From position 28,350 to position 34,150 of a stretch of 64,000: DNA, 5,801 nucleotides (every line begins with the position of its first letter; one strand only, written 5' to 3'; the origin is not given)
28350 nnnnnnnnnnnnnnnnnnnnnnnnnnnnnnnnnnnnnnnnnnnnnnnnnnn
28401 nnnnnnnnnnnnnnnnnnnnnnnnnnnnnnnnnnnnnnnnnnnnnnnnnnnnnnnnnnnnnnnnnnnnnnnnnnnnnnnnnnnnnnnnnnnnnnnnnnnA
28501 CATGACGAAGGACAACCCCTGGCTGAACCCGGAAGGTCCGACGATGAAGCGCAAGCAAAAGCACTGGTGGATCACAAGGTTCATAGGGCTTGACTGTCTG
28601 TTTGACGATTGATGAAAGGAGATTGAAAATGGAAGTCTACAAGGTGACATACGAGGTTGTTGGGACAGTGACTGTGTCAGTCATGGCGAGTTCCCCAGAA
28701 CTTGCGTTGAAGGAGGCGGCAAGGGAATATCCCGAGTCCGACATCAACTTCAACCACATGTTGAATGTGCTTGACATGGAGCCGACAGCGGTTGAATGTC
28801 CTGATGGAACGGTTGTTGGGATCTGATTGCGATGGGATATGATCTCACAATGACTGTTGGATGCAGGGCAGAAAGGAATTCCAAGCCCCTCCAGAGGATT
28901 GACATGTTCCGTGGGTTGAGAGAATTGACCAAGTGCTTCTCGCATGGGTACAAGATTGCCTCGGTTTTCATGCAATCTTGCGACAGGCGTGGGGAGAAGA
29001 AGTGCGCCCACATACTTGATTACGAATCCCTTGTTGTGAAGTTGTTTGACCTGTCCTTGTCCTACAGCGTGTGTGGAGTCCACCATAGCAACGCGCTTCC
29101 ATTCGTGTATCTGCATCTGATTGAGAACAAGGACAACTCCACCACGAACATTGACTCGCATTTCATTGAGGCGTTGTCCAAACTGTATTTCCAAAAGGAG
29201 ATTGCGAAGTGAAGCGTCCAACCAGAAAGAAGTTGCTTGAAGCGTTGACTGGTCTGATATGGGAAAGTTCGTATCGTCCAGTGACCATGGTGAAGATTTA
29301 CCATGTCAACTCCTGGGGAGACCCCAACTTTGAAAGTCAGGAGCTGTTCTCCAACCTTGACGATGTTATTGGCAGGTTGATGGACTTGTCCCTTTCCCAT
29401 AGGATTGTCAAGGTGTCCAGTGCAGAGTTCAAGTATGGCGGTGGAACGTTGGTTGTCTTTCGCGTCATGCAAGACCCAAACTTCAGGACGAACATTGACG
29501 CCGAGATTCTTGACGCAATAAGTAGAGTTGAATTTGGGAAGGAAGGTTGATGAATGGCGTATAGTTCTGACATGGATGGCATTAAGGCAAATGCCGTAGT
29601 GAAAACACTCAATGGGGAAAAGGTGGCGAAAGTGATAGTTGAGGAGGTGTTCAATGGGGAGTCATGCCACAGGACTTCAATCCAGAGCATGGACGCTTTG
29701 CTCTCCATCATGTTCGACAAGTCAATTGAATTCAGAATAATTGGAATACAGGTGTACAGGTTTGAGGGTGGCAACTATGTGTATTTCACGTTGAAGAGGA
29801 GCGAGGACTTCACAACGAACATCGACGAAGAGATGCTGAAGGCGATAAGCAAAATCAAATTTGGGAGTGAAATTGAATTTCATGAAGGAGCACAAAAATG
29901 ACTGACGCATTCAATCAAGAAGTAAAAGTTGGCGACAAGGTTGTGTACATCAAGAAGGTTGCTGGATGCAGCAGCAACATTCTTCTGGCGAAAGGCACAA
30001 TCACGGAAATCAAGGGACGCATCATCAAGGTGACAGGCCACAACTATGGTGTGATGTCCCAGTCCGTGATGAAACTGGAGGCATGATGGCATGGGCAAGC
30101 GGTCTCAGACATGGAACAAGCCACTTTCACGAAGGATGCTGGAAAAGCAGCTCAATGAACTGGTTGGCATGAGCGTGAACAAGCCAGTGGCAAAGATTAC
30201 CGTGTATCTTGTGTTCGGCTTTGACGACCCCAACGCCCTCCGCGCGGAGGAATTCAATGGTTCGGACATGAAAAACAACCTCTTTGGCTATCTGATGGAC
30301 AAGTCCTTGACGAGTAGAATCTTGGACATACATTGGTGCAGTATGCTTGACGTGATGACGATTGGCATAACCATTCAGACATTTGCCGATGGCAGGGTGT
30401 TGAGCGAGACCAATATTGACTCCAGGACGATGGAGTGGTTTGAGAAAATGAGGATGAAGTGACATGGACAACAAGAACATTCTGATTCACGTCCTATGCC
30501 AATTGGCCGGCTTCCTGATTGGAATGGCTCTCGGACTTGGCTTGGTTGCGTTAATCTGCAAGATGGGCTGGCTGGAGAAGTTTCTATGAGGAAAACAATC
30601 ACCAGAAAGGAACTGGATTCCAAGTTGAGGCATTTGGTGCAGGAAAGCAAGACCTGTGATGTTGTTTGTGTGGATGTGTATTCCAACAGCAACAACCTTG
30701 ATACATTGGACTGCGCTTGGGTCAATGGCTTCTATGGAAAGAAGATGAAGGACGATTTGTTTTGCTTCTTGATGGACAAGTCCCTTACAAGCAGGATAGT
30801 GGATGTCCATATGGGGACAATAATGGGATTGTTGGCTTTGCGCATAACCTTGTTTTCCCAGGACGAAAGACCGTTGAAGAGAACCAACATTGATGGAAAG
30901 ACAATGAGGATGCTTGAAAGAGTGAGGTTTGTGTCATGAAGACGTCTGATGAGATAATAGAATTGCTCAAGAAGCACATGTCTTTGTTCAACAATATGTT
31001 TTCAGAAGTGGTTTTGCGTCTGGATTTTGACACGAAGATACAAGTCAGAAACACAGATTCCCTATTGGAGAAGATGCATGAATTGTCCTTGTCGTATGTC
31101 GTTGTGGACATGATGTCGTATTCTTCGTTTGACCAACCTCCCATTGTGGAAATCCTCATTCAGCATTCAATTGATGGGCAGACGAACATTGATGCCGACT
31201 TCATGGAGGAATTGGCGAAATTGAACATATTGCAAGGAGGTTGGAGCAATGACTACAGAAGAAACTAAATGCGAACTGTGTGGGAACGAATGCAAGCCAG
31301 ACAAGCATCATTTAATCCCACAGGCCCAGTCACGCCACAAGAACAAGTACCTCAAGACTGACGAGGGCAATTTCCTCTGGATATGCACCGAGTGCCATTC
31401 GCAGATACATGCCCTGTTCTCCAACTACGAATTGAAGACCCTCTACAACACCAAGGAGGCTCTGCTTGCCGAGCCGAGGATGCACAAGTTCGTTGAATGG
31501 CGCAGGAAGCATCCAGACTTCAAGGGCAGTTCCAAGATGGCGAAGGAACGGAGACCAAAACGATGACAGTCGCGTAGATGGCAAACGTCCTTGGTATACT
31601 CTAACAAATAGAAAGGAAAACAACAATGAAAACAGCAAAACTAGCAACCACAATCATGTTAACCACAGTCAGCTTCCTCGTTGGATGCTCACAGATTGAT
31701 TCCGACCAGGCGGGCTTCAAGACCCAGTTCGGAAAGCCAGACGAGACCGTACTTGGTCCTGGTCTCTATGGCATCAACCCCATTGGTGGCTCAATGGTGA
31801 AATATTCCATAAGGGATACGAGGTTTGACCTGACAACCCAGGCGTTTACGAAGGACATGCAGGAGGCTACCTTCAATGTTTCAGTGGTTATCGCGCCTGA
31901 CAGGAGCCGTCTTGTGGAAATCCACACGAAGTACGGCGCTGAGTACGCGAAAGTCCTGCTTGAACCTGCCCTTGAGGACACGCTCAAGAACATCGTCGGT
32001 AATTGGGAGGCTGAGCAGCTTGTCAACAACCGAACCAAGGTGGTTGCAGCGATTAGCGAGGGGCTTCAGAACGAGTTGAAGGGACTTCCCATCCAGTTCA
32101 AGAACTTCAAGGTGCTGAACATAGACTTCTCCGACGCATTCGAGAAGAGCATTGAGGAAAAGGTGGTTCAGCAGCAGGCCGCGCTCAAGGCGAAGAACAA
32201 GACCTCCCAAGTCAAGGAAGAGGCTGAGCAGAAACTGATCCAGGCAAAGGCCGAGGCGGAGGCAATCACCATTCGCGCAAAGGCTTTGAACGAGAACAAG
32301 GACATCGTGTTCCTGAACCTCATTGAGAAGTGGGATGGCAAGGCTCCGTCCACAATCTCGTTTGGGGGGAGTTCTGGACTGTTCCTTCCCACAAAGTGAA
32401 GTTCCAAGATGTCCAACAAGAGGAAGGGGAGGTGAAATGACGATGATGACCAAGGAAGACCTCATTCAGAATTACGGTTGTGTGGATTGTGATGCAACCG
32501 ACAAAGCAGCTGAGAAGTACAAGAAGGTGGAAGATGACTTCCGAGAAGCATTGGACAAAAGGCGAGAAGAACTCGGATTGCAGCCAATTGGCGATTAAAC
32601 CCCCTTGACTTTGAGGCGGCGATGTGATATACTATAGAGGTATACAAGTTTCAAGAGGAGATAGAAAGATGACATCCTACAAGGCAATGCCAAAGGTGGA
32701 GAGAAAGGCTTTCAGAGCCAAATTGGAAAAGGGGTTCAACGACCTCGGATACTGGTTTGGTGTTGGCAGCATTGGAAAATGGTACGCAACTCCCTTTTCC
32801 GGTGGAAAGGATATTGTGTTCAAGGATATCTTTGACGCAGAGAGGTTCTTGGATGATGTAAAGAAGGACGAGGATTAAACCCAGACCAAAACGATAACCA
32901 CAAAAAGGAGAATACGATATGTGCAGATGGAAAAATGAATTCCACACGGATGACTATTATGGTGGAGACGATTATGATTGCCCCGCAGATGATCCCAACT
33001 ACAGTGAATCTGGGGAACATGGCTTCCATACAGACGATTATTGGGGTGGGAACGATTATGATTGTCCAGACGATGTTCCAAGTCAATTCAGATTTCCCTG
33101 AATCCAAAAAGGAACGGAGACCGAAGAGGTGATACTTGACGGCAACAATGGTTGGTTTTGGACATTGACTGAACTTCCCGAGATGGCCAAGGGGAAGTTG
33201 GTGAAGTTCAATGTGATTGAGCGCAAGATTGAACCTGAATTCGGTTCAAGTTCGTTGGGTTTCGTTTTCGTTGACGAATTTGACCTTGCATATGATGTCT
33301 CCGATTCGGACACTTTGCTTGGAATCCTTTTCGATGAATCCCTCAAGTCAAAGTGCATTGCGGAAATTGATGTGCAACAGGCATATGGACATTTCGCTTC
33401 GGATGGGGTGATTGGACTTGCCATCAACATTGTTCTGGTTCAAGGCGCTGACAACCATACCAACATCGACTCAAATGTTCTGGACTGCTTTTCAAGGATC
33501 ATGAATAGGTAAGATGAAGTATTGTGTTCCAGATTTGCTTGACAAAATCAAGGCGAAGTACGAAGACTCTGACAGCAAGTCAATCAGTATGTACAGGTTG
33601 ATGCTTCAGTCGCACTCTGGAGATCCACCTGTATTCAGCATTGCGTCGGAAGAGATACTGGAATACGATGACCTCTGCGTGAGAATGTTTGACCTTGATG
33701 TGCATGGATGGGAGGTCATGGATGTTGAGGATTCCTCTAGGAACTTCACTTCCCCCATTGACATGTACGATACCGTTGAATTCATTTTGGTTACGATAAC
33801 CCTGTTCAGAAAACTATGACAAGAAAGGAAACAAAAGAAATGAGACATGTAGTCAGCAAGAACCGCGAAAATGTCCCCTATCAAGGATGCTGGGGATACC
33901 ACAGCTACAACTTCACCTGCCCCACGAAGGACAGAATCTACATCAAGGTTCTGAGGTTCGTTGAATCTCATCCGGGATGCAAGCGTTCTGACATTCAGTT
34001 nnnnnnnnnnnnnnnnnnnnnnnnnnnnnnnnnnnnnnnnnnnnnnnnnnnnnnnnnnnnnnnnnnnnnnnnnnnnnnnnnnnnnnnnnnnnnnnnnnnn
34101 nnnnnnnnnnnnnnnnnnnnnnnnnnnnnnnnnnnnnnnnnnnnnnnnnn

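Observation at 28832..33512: Seven-member tandem paralog family of ~110-130-aa proteins (DxSL(S/T).R(I/V) ... TNID ... (I/L)..(L/I)S(K/R)(L/I/V))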

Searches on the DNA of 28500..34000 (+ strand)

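Call 5: search_dna_similar(query=window:28500-34000:+, collection=phages, mode=near)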
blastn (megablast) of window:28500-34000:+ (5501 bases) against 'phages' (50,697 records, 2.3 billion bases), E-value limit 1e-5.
No match.

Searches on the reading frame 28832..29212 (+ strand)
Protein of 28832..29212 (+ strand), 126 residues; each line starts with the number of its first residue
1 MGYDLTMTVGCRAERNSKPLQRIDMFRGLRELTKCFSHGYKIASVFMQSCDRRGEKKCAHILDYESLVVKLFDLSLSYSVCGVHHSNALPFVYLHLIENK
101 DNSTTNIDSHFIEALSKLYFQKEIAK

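Call 6: search_protein_families(library=pfam, proteins=[window:28832-29212:+], max_evalue=1)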
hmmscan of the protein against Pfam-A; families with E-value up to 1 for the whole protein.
window:28832-29212:+ (126 aa): 0 families

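Call 7: search_protein_families(library=phrogs, proteins=[window:28832-29212:+], max_evalue=0.1)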
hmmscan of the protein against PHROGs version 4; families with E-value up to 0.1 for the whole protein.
window:28832-29212:+ (126 aa): 0 families

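Call 52: search_protein_families(library=padloc, proteins=[window:28832-29212:+], max_evalue=0.1)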
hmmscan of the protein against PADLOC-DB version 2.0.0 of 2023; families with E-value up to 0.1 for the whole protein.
window:28832-29212:+ (126 aa): 0 families
